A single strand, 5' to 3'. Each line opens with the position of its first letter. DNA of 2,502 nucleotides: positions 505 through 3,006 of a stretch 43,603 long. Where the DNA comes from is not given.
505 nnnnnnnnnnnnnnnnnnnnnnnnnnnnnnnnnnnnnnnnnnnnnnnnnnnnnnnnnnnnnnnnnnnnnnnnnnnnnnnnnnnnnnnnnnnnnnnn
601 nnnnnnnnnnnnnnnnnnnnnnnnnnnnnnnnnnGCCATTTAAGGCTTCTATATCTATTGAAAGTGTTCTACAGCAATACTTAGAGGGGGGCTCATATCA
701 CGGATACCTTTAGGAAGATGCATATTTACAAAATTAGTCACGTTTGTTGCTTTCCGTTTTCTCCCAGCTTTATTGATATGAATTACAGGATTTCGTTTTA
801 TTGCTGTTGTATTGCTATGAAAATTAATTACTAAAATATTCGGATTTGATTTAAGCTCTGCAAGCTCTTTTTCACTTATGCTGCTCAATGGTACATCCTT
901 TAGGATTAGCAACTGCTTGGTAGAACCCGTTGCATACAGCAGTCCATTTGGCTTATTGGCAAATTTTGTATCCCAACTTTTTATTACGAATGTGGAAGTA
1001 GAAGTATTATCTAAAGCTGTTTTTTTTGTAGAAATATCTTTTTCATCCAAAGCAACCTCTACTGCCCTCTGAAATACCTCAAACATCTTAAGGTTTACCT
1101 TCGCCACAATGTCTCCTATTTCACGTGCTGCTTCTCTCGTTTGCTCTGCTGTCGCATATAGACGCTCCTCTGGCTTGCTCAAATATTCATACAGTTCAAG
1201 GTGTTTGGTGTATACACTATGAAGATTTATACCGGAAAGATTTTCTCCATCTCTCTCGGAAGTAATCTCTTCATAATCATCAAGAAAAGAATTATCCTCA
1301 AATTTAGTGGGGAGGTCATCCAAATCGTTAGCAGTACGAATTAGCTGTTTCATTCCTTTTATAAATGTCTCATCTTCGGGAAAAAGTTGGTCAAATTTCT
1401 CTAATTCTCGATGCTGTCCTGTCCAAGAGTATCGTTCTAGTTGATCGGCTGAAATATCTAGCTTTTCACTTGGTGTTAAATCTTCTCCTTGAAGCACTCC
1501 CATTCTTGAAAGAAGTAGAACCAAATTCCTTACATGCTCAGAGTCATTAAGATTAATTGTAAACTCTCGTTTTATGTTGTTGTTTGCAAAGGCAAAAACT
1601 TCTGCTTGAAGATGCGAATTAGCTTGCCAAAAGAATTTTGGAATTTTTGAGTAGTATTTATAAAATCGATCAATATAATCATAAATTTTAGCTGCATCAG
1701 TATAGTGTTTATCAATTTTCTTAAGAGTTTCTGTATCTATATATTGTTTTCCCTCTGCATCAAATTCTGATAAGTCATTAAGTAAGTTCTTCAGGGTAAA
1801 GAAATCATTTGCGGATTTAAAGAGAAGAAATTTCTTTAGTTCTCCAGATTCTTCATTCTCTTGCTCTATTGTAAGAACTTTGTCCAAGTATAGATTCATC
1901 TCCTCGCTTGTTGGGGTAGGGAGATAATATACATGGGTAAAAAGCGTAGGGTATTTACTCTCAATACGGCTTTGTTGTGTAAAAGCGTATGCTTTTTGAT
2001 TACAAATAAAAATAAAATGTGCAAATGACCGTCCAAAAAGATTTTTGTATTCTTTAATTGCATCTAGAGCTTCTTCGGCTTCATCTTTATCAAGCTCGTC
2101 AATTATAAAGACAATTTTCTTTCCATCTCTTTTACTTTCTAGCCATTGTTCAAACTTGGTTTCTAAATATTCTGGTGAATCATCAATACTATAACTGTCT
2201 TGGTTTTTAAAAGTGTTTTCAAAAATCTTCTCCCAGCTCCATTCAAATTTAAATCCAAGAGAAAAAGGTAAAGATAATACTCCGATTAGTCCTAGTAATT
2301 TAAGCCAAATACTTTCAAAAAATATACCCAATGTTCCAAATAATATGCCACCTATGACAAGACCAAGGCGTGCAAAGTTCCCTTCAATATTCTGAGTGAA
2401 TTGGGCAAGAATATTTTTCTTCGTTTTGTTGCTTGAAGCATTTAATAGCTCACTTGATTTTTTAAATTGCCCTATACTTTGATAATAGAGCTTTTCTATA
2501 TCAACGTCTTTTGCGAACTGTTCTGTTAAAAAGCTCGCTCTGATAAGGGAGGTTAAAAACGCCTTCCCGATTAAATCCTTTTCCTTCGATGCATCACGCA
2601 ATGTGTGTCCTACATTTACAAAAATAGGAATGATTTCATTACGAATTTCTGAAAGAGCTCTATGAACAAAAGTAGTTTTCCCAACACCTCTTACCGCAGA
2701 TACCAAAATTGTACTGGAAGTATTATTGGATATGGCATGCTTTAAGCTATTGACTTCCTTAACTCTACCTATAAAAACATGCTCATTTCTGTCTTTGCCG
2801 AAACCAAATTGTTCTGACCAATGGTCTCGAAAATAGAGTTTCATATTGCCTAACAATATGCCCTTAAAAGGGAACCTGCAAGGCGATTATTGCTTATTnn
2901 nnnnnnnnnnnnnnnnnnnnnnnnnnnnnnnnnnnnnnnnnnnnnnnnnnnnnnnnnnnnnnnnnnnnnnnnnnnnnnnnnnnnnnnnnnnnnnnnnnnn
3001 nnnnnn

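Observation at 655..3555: Island cargo: a membrane-inserted KAP-like NTPase paired with a membrane-anchored coiled-coil protein (candidate conflict/defence module)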

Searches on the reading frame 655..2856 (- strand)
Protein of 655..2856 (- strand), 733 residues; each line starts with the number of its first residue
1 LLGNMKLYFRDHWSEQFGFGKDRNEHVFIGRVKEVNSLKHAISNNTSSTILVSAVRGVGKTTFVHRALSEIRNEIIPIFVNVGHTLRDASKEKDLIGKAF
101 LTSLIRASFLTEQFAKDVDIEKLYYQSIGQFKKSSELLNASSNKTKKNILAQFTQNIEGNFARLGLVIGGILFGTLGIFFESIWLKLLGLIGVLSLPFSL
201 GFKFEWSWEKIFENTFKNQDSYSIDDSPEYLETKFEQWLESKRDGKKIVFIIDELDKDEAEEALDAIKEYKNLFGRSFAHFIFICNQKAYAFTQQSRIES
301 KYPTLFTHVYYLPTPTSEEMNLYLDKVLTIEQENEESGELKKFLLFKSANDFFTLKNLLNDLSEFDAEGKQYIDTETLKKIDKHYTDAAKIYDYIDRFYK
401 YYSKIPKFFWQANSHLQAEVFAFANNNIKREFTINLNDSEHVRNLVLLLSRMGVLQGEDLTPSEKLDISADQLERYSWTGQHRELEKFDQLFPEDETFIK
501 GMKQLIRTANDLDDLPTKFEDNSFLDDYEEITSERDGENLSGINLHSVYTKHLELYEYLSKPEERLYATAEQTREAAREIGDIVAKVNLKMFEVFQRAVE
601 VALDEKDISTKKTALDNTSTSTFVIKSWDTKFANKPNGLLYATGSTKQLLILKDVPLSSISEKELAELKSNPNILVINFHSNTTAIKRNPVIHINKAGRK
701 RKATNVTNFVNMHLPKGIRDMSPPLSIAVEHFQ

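Call 4: search_protein_families(library=pfam, proteins=[window:655-2856:-], max_evalue=1)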
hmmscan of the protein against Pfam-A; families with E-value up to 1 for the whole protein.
window:655-2856:- (733 aa): 9 families
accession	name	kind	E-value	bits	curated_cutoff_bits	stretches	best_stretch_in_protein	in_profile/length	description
PF07693.20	KAP_NTPase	-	4.4e-06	26.6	20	1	36-355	6-258/293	KAP family P-loop domain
PF13191.12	AAA_16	-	0.00012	23.1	32.6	1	28-84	2-52/167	AAA ATPase domain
PF01637.24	ATPase_2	-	0.00013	22.3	33.2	1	28-105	1-69/225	ATPase domain predominantly from Archaea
PF13401.12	AAA_22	-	0.00032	21.4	27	0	47-160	5-82/130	AAA domain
PF24883.2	NPHP3_N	-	0.0058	17.3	24.8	0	214-264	92-143/164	Nephrocystin 3, N-terminal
PF13173.12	AAA_14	-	0.0083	16.6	27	0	50-102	5-56/129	AAA domain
PF07683.19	CobW_C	-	0.0097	16.2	22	1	235-267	60-93/94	Cobalamin synthesis protein cobW C-terminal domain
PF10443.15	RNA12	-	0.024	13.9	27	1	31-75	1-46/429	RNA12 protein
PF00004.35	AAA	-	0.051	14.5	21.2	0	50-76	1-27/131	ATPase family associated with various cellular activities (AAA)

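Call 5: search_protein_families(library=padloc, proteins=[window:655-2856:-], max_evalue=1)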
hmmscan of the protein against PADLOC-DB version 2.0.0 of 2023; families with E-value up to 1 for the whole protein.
window:655-2856:- (733 aa): 3 families
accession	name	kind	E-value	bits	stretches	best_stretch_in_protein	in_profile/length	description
PDLC04984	PDC-S27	-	0.0022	14.9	1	28-70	4-46/474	-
PDLC04140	mad8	-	0.0061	14.1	1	33-215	13-135/314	mads_8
PDLC04956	PDC-S20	-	0.078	10.3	2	237-288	171-222/450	-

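Call 6: search_protein_families(library=ncbifam, proteins=[window:655-2856:-], max_evalue=1)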
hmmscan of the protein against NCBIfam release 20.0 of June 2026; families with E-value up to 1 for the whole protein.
window:655-2856:- (733 aa): 3 families
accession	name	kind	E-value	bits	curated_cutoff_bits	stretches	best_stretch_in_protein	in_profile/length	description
TIGR02928.1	TIGR02928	subfamily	0.013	14.4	181.3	1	36-74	29-67/366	orc1/cdc6 family replication initiation protein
NF003122.0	PRK04040.1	equivalog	0.031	13.8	155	1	48-96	3-49/189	adenylate kinase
NF008495.0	PRK11408.1-2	equivalog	0.047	13.3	363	1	147-217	28-98/210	hypothetical protein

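Call 8: find_homologous_proteins(query=window:655-2856:-, max_evalue=0.001)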
Query window:655-2856:- (733 aa): 24 proteins with E <= 0.001 among 8000 candidates.
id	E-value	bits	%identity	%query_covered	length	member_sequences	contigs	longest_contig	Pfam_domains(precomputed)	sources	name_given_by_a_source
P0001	0.0e+0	1626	100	99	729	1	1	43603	PF07693.21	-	-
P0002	0.0e+0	1193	71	99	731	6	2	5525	PF07693.21,PF13191.13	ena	-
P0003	0.0e+0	1146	70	99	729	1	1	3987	PF07693.21,PF13191.13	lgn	-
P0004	1.8e-292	990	61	99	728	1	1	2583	PF07693.21,PF13191.13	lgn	-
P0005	8.6e-281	952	59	99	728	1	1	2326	PF01637.25,PF13191.13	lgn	-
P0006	7.2e-219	747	50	99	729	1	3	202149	PF07693.21,PF13191.13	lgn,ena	-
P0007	8.0e-197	674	46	99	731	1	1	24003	PF07693.21,PF13191.13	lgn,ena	-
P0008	3.7e-135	470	39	99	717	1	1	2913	PF07693.21,PF13191.13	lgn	-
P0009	2.7e-125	438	36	99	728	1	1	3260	PF07693.21,PF13191.13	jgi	-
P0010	2.6e-123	431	36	99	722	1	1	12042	PF07693.21,PF13191.13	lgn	-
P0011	1.1e-122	429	37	99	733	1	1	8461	PF07693.21,PF13191.13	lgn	-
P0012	2.1e-122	428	35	99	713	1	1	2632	PF13191.13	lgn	-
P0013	1.8e-119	419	36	95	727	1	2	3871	PF13191.13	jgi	-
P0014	2.0e-118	415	36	97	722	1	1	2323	PF07693.21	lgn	-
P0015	2.5e-114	402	35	99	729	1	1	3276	-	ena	-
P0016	5.5e-110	387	35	99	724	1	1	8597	PF07693.21,PF13191.13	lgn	-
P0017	2.7e-109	385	35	99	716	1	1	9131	-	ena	-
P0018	2.5e-108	382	34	99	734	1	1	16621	-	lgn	-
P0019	2.7e-103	365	35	99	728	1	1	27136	PF07693.21,PF01637.25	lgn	-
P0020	4.7e-103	364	38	82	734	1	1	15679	PF07693.21,PF13191.13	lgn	-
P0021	8.4e-103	364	37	80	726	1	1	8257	PF07693.21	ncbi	-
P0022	1.2e-101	360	33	99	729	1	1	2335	PF07693.21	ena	-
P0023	2.2e-21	94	27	65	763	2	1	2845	PF07693.21,PF13401.13,PF01637.25,PF13191.13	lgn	-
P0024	1.4e-4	39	24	50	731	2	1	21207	PF07693.21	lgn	-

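Call 9: find_encoding_contigs(protein=P0006, flank=8000, max_places=3)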
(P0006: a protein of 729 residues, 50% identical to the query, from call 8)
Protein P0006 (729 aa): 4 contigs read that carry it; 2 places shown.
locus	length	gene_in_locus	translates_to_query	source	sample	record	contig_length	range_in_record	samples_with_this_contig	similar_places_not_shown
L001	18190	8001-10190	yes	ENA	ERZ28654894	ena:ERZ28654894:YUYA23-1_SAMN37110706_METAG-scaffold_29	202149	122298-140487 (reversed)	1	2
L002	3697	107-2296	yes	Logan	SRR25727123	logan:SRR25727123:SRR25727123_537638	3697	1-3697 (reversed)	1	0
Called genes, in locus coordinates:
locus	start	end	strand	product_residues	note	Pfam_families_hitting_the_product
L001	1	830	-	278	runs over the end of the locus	PF00494:SQS_PSY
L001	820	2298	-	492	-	PF00070:Pyr_redox (weak), PF00890:FAD_binding_2 (faint), PF01266:DAO, PF01593:Amino_oxidase, PF03486:HI0933_like (faint), PF07992:Pyr_redox_2 (faint), PF13450:NAD_binding_8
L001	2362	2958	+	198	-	PF00702:Hydrolase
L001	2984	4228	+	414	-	PF08245:Mur_ligase_M, PF02875:Mur_ligase_C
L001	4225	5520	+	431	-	PF08245:Mur_ligase_M, PF02875:Mur_ligase_C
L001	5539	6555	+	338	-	PF06790:UPF0259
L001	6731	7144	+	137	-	PF00293:NUDIX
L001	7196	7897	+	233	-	PF14355:Abi_C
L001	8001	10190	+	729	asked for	PF13191:AAA_16 (faint), PF07693:KAP_NTPase (weak)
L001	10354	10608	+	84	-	PF09932:DUF2164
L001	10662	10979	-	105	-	-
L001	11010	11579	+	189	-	PF00383:dCMP_cyt_deam_1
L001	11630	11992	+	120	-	PF00903:Glyoxalase (weak), PF22677:Ble-like_N (faint)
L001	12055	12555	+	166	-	-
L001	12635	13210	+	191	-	PF06042:NTP_transf_6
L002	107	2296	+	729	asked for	PF13191:AAA_16 (faint), PF07693:KAP_NTPase (weak)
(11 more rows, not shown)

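Call 10: find_encoding_contigs(protein=P0007, flank=8000, max_places=2)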
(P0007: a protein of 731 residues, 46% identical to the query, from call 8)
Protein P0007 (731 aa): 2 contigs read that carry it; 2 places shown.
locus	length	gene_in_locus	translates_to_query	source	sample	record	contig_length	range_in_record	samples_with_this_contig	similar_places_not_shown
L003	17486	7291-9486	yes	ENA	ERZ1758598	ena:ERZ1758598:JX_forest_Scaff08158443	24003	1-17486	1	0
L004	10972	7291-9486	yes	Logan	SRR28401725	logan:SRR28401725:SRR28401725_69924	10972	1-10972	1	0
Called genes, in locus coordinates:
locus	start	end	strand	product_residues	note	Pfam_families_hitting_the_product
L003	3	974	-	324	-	?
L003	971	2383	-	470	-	PF02518:HATPase_c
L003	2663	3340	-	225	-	PF00072:Response_reg, PF00486:Trans_reg_C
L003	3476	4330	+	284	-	PF14023:Bestrophin-like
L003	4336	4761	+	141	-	PF14248:DUF4345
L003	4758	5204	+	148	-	PF00293:NUDIX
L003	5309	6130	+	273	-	PF05721:PhyH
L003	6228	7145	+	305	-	PF01551:Peptidase_M23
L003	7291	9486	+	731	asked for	PF13191:AAA_16 (faint), PF07693:KAP_NTPase (weak)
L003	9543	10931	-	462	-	PF02976:MutH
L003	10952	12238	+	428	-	PF00145:DNA_methylase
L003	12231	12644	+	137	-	PF03852:Vsr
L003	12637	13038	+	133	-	PF01863:YgjP-like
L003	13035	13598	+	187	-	PF18734:HEPN_AbiU2 (weak)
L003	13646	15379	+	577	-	PF00664:ABC_membrane, PF00005:ABC_tran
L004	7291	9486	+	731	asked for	PF13191:AAA_16 (faint), PF07693:KAP_NTPase (weak)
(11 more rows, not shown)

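Call 11: find_encoding_contigs(protein=P0019, flank=8000, max_places=2)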
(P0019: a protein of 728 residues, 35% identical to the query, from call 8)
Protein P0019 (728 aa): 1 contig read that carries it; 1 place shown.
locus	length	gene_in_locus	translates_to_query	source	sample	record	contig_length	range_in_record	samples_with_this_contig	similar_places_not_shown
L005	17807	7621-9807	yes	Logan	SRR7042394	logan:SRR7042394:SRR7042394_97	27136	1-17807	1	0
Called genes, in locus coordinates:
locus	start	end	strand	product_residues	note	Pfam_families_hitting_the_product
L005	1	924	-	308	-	?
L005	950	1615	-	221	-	PF13413:HTH_25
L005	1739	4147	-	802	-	PF13491:FtsK_4TM, PF17854:FtsK_alpha, PF01580:FtsK_SpoIIIE, PF09397:FtsK_gamma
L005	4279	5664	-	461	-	PF04326:SLFN_AlbA_2, PF13749:HATPase_c_4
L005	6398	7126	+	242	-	PF12728:HTH_17, PF13411:MerR_1, PF00376:MerR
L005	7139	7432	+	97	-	PF14213:DUF4325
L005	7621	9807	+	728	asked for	PF01637:ATPase_2 (weak), PF07693:KAP_NTPase (weak)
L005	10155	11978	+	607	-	PF04471:Mrr_cat (weak)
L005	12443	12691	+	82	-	-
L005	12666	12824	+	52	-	-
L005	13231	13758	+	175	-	PF13671:AAA_33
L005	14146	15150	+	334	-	PF13310:Virulence_RhuM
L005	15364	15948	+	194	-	PF18933:PsbP_2 (weak)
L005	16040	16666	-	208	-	-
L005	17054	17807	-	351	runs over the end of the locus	PF00891:Methyltransf_2, PF13489:Methyltransf_23 (weak)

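Call 12: find_encoding_contigs(protein=P0002, flank=6000, max_places=3)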
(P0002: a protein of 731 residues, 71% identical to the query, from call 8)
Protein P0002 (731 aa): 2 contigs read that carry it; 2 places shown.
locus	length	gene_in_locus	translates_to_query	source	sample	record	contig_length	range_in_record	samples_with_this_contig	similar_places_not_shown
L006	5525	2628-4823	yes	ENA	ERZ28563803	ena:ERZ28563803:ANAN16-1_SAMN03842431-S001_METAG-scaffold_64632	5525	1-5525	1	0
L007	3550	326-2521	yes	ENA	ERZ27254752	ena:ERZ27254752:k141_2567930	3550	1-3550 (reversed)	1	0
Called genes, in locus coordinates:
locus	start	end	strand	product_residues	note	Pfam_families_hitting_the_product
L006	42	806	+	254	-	-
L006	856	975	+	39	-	-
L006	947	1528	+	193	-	PF06983:3-dmu-9_3-mt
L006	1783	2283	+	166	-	-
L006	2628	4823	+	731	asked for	PF13191:AAA_16 (faint), PF07693:KAP_NTPase (weak)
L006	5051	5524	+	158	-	?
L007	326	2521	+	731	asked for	PF13191:AAA_16 (faint), PF07693:KAP_NTPase (weak)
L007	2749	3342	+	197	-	PF02661:Fic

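Call 13: find_encoding_contigs(protein=P0003, flank=6000, max_places=2)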
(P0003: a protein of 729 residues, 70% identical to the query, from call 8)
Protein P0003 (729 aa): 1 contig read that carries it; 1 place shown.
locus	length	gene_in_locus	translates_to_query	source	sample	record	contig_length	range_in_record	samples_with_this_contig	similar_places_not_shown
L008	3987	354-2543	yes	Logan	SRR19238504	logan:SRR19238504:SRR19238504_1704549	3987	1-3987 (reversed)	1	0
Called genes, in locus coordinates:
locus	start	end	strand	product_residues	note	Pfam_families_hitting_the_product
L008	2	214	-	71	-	?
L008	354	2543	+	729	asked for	PF13191:AAA_16 (faint), PF07693:KAP_NTPase (weak)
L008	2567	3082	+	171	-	-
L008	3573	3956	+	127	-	-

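Call 14: find_encoding_contigs(protein=P0018, flank=8000, max_places=2)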
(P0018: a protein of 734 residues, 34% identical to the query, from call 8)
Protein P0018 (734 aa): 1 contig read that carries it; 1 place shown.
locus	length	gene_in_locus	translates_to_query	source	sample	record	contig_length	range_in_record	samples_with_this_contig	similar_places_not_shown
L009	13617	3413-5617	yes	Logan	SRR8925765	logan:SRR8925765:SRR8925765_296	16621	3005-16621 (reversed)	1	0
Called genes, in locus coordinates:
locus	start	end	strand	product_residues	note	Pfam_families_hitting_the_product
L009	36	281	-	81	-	-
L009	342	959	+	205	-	-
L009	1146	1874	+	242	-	PF20582:UPF0758_N, PF04002:RadC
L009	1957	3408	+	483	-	PF12161:HsdM_N (weak), PF02384:N6_Mtase, PF01170:UPF0020 (weak), PF07669:Eco57I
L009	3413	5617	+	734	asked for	-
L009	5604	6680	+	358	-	-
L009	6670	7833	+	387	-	PF01420:Methylase_S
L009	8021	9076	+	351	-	PF13581:HATPase_c_2 (weak), PF02518:HATPase_c (faint), PF14213:DUF4325 (faint)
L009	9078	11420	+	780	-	PF13588:HSDR_N_2 (weak), PF04851:ResIII, PF00270:DEAD, PF18766:SWI2_SNF2, PF00271:Helicase_C (weak), PF08463:EcoEI_R_C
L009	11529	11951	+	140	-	PF24839:DUF7718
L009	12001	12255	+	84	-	-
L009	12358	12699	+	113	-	PF09397:FtsK_gamma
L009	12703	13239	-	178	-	-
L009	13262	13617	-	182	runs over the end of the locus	PF01396:Zn_ribbon_Top1 (faint), PF03119:DNA_ligase_ZBD (faint), PF06677:Auto_anti-p27 (faint), PF13240:Zn_Ribbon_1 (faint), PF13453:Zn_ribbon_TFIIB (faint), PF26040:Zn_ribbon_CLPX_N (faint), PF26788:DUF8260 (faint)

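Call 15: find_encoding_contigs(protein=P0020, flank=8000, max_places=2)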
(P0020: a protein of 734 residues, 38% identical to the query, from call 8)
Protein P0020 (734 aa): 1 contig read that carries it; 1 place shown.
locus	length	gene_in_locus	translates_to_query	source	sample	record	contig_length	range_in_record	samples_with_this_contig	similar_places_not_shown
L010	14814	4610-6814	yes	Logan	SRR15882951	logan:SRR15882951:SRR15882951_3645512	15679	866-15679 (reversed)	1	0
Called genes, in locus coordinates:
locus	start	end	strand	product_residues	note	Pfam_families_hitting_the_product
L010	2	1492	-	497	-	?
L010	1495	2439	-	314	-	PF02407:Viral_Rep, PF00910:RNA_helicase (faint)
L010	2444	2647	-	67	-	-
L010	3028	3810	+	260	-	PF18928:DUF5677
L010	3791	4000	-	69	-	PF13560:HTH_31, PF12844:HTH_19 (weak), PF01381:HTH_3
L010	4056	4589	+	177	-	PF10881:DUF2726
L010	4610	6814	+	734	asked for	PF13191:AAA_16 (faint), PF07693:KAP_NTPase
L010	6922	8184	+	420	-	-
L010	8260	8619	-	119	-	PF01475:FUR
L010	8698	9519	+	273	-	PF02535:Zip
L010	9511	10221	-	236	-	PF08713:DNA_alkylation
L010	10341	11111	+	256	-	-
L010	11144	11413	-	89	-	PF01649:Ribosomal_S20p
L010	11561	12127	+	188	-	PF01330:RuvA_N, PF00633:HHH (faint), PF14520:HHH_5, PF07499:RuvA_C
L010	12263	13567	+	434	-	PF08245:Mur_ligase_M, PF02875:Mur_ligase_C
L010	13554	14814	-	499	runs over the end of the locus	PF20154:LNT_N (weak)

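Call 31: search_dna_similar(query=window:655-2856:-, collection=plasmids, mode=protein, max_evalue=0.001, max_rows=15)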
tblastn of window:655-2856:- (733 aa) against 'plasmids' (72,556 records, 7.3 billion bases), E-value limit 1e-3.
No match.

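Call 32: search_dna_similar(query=window:655-2856:-, collection=phages, mode=protein, max_evalue=0.001, max_rows=15)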
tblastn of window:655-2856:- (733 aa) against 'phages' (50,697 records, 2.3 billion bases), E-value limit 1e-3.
No match.
